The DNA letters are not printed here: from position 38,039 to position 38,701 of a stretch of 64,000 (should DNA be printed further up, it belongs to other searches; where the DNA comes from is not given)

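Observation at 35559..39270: PilZ domain protein translationally coupled to an FGE-like protein, convergent with a GT4 glycosyltransferase-methyltransferase pair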

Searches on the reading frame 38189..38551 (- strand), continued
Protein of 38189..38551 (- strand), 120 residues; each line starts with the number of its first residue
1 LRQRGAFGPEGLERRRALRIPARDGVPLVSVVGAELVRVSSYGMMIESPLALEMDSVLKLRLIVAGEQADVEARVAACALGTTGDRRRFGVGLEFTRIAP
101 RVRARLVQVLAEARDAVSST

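Call 67: search_protein_families(library=pfam, proteins=[P0300, P0311, P0298, P0277, P0267, P0286, P0376, P0350, P0310, P0328], max_evalue=0.001)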
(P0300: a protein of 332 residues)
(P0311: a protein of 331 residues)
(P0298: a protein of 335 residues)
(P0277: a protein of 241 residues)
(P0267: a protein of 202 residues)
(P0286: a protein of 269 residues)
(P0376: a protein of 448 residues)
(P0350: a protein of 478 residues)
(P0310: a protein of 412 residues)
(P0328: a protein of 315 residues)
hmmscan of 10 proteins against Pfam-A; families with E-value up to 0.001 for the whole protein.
P0300 (332 aa): 1 family
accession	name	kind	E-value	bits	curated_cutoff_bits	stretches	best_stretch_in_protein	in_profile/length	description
PF07238.19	PilZ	-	1.2e-22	80.6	22.5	2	225-321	1-101/102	PilZ domain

P0311 (331 aa): 1 family
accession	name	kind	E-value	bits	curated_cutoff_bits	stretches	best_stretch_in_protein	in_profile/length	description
PF07238.19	PilZ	-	4e-25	88.6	22.5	3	4-104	1-99/102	PilZ domain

P0298 (335 aa): 1 family
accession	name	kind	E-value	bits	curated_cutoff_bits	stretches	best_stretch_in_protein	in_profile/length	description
PF07238.19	PilZ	-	5.1e-34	117.1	22.5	3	253-327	20-100/102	PilZ domain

P0277 (241 aa): 4 families
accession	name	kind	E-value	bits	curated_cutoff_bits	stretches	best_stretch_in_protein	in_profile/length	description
PF13533.13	Biotin_lipoyl_2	-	9.4e-09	35.3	29.8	1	55-82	5-32/32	Biotin-lipoyl like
PF13437.12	HlyD_3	-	2.1e-06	28.9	22.2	0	57-106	6-58/106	HlyD family secretion protein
PF00364.28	Biotin_lipoyl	-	9.9e-06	25.8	22.1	1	52-83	7-38/73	Biotin-requiring enzyme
PF16576.10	HlyD_D23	-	0.00017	21.4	30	1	51-198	20-134/214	Barrel-sandwich domain of CusB or HlyD membrane-fusion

P0267 (202 aa): 0 families

P0286 (269 aa): 1 family
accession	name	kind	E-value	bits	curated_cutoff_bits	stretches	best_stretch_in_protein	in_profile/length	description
PF07238.19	PilZ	-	6.6e-10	39.7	22.5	1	164-260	3-99/102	PilZ domain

P0376 (448 aa): 1 family
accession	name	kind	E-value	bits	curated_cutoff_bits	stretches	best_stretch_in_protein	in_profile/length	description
PF07238.19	PilZ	-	2.1e-29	102.3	22.5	2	326-428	1-101/102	PilZ domain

P0350 (478 aa): 2 families
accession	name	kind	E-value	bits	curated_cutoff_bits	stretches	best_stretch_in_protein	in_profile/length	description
PF07238.19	PilZ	-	1.6e-28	99.5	22.5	2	244-348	2-101/102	PilZ domain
PF00072.30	Response_reg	-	2.8e-21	76.2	30.2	1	358-472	1-110/111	Response regulator receiver domain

P0310 (412 aa): 1 family
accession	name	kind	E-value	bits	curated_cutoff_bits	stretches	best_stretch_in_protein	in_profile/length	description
PF07238.19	PilZ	-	1e-51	173.9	22.5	4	6-100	1-99/102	PilZ domain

P0328 (315 aa): 2 families
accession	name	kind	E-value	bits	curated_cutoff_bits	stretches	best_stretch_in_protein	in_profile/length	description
PF07238.19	PilZ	-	4.5e-15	56.3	22.5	2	11-80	2-76/102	PilZ domain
PF19746.4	DUF6233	-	0.00081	19.9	27.6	0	273-315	11-54/59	Family of unknown function (DUF6233)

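Call 73: search_protein_families(library=padloc, proteins=[window:38189-38551:-], max_evalue=0.001)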
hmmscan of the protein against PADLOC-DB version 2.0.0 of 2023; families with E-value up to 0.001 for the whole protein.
window:38189-38551:- (120 aa): 0 families
